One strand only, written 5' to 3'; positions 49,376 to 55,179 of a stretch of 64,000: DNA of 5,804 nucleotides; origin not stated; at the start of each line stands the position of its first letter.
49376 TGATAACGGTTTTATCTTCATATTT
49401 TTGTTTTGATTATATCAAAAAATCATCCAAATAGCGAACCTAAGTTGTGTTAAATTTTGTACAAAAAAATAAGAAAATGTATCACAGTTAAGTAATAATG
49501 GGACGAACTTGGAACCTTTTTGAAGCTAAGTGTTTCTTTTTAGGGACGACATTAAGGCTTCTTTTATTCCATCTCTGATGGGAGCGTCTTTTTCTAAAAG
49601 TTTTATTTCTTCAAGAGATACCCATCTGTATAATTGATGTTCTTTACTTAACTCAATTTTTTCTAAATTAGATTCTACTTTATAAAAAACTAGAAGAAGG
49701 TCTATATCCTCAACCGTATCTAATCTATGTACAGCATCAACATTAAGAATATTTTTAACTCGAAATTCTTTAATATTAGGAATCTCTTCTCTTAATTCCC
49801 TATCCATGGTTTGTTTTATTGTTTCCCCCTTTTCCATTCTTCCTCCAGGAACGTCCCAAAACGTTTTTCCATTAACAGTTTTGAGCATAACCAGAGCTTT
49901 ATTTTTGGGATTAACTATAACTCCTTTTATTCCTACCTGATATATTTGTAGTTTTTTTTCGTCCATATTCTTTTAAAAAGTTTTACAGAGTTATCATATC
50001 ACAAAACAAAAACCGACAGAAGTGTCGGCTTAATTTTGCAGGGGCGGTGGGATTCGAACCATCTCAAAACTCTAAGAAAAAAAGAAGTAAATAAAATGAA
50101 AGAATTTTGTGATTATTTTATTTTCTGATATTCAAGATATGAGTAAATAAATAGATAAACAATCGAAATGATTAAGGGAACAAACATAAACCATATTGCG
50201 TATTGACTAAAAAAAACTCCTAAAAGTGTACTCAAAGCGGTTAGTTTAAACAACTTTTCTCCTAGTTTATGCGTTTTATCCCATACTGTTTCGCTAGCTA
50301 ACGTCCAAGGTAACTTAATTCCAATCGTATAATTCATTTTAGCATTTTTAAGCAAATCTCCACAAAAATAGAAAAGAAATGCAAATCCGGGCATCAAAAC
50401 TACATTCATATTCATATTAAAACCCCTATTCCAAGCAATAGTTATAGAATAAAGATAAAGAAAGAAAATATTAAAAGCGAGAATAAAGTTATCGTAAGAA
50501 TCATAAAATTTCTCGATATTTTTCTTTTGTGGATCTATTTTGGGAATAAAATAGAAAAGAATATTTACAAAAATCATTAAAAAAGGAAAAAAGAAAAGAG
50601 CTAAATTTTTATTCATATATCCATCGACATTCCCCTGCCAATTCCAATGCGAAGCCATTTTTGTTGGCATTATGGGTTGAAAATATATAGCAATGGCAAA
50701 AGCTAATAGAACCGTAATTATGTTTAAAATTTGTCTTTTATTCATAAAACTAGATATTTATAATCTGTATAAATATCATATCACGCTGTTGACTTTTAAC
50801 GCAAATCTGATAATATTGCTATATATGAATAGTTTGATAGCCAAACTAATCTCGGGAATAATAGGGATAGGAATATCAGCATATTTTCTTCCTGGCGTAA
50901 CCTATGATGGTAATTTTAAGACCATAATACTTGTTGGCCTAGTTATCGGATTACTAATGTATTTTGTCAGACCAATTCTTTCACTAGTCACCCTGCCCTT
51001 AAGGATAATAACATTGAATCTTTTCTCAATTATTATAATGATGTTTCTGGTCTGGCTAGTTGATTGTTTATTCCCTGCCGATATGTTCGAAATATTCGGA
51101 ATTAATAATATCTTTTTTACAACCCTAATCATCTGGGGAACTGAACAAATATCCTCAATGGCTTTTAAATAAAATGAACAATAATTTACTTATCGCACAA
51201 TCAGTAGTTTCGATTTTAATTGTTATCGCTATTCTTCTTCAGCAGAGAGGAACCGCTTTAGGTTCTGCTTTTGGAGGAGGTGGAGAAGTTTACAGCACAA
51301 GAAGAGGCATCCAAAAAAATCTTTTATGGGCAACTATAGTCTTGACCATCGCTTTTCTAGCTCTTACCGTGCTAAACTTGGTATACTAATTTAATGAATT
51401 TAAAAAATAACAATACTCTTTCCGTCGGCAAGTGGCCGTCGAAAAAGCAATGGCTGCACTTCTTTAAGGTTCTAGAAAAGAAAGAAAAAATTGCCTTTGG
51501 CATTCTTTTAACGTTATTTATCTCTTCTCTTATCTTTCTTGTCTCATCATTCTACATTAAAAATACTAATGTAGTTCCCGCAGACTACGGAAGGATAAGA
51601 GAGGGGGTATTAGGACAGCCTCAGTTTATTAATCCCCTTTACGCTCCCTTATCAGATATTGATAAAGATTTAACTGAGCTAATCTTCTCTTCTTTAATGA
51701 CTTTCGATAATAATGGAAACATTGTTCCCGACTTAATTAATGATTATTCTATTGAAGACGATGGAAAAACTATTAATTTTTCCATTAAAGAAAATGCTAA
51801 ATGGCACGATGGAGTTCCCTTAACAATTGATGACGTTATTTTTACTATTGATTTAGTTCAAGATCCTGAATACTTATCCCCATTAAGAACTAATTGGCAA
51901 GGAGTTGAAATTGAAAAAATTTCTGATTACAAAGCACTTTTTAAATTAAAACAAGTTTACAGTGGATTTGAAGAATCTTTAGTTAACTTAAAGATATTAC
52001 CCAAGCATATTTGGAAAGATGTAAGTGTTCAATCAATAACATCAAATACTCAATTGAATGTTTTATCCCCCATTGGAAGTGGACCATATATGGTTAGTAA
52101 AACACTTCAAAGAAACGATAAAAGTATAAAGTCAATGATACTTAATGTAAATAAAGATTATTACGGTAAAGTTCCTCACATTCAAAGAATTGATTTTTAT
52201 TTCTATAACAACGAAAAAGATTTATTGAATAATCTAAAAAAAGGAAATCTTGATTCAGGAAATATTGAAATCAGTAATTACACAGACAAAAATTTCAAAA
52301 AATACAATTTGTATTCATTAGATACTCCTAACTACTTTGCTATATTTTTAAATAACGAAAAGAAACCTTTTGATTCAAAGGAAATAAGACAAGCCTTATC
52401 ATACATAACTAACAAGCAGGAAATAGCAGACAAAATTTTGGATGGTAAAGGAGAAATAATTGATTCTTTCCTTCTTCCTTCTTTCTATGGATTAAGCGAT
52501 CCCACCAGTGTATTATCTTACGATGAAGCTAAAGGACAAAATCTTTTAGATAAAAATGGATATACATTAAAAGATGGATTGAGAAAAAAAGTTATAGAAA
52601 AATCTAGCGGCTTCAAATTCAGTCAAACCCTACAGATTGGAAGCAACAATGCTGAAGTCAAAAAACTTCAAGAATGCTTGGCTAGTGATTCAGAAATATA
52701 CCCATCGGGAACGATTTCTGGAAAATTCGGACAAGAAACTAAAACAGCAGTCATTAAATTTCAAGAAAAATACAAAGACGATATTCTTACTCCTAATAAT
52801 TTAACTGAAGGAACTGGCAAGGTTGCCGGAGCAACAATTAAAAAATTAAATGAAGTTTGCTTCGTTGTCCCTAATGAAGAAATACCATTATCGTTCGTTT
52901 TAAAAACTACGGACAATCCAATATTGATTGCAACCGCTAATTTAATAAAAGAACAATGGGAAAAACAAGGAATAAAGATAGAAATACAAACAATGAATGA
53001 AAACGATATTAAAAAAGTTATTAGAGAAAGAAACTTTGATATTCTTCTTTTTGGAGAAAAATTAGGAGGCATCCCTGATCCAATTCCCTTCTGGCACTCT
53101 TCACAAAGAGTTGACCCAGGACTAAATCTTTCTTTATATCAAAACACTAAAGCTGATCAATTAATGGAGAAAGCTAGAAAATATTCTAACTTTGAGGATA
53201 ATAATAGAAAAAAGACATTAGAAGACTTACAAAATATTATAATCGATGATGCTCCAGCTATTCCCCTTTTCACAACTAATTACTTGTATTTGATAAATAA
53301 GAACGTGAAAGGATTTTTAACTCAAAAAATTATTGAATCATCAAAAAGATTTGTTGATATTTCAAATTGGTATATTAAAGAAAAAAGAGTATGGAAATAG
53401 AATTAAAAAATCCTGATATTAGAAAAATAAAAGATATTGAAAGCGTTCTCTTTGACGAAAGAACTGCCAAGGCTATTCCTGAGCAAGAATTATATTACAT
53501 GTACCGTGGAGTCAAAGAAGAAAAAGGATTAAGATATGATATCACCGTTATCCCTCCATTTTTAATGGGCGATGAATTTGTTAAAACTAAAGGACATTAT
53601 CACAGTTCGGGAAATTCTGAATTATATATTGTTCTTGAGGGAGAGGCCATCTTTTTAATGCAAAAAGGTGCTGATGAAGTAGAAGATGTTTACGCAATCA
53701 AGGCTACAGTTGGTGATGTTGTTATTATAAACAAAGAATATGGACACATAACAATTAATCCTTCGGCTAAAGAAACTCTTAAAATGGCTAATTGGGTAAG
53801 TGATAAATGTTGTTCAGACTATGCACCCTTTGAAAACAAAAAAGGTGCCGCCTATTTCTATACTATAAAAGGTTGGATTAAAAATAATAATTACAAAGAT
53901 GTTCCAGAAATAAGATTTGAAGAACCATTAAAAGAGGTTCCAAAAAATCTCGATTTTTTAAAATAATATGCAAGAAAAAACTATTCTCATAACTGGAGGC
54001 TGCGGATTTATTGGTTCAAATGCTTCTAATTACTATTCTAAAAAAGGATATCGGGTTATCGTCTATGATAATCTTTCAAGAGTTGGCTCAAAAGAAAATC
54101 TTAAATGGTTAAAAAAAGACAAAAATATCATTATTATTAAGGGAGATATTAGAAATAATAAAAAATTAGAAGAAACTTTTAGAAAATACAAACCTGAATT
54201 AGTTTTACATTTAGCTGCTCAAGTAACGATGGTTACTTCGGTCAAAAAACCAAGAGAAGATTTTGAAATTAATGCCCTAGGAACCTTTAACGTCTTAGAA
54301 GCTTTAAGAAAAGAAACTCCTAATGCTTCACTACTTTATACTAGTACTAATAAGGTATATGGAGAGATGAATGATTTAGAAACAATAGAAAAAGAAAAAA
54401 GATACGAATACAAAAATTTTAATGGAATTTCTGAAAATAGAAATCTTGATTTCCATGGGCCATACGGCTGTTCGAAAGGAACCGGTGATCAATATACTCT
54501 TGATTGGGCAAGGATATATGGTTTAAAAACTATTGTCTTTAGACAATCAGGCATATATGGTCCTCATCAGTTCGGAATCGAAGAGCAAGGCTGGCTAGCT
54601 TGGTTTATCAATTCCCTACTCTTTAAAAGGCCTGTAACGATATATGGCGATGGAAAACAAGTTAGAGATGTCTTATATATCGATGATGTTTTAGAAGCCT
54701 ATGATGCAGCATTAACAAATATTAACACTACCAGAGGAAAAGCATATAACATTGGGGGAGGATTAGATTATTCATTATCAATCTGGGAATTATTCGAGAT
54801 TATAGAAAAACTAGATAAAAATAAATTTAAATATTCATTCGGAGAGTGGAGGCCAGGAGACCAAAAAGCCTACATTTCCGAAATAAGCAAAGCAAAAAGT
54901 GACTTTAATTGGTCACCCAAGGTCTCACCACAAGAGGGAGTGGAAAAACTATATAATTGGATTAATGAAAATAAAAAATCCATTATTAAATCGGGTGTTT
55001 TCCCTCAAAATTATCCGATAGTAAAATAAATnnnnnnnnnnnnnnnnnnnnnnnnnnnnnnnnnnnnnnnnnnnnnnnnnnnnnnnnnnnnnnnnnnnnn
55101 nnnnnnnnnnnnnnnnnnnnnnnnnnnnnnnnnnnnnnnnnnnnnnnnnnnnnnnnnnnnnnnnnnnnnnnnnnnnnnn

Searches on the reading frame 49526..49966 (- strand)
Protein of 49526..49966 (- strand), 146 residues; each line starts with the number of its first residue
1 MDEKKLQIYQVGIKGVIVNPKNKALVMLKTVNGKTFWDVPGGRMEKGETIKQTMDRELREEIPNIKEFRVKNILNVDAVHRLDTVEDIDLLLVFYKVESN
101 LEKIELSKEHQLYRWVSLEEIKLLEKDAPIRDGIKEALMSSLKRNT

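Call 36: search_protein_families(library=pfam, proteins=[window:49526-49966:-], max_evalue=0.001)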
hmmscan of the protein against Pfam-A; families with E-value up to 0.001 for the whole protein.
window:49526-49966:- (146 aa): 1 family
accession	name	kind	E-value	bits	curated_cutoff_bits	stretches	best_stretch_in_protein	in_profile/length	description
PF00293.34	NUDIX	-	8.3e-15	55.4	21.1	1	10-133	3-129/134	NUDIX domain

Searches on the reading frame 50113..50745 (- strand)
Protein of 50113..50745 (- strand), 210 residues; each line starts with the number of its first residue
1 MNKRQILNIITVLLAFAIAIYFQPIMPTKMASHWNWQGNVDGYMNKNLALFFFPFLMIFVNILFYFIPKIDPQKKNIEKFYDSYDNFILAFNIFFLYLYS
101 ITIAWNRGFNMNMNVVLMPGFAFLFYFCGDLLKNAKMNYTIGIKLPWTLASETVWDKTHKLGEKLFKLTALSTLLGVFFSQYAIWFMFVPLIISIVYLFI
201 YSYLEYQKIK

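Call 36: search_protein_families(library=pfam, proteins=[window:50113-50745:-], max_evalue=0.001)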
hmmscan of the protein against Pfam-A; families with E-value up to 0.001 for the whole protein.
window:50113-50745:- (210 aa): 2 families
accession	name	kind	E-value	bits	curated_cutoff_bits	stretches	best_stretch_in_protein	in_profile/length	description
PF13630.11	SdpI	-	5.1e-15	55.8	28.2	1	136-202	3-71/71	SdpI/YfhL protein family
PF07853.16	DUF1648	-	2.6e-14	53.1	28.7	1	11-58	2-49/49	Domain of unknown function (DUF1648)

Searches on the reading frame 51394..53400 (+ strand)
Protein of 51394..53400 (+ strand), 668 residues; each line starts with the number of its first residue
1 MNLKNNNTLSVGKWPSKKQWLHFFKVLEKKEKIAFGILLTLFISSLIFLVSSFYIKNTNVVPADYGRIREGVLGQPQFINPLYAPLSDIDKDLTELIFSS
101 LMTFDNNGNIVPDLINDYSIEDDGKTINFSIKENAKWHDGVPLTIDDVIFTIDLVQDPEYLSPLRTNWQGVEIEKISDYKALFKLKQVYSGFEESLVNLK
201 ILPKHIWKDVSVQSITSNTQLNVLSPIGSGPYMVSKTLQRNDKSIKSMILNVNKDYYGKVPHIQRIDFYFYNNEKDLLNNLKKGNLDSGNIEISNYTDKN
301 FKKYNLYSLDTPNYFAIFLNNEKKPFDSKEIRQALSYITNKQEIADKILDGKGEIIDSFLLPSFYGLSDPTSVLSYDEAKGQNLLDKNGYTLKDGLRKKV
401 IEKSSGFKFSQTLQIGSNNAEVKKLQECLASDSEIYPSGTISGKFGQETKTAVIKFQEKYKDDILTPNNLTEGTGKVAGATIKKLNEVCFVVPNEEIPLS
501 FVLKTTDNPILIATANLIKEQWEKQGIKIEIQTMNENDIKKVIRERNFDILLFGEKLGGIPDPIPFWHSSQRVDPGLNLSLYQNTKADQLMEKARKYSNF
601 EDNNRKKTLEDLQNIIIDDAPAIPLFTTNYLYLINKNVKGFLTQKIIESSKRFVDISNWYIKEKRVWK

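Call 36: search_protein_families(library=pfam, proteins=[window:51394-53400:+], max_evalue=0.001)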
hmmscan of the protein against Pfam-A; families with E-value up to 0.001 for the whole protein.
window:51394-53400:+ (668 aa): 2 families
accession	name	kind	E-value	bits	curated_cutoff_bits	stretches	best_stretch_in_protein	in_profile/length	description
PF00496.27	SBP_bac_5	-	5.2e-64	217.1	32.4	2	109-420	1-299/368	Bacterial extracellular solute-binding proteins, family 5 Middle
PF01471.23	PG_binding_1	-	1.8e-05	25.3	23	1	419-460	2-41/57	Putative peptidoglycan binding domain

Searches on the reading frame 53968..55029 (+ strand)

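Call 36: search_protein_families(library=pfam, proteins=[window:53968-55029:+], max_evalue=0.001)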
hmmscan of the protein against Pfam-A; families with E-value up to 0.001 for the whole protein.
window:53968-55029:+ (353 aa): 8 families
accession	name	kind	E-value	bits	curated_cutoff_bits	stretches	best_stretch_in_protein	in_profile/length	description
PF01370.27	Epimerase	-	1.6e-51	175.5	20.9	1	6-263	1-240/240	NAD dependent epimerase/dehydratase family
PF16363.11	GDP_Man_Dehyd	-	6.5e-51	174.2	27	1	7-327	1-331/332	GDP-mannose 4,6 dehydratase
PF01073.25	3Beta_HSD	-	1.3e-15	57.7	22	1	7-254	1-234/280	3-beta hydroxysteroid dehydrogenase/isomerase family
PF07993.18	NAD_binding_4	-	3.1e-12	46.7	20.1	1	46-207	57-218/258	Male sterility protein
PF04321.23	RmlD_sub_bind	-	6.3e-12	45.6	27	1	5-200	2-155/287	RmlD substrate binding domain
PF02719.21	Polysacc_synt_2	-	5.8e-11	42.5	20.2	1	6-131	1-132/293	Polysaccharide biosynthesis protein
PF00106.31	adh_short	-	1.8e-06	28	26.6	1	4-78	1-75/195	short chain dehydrogenase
PF08659.16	KR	-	9.2e-06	26.1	22.6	1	5-134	2-144/180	KR domain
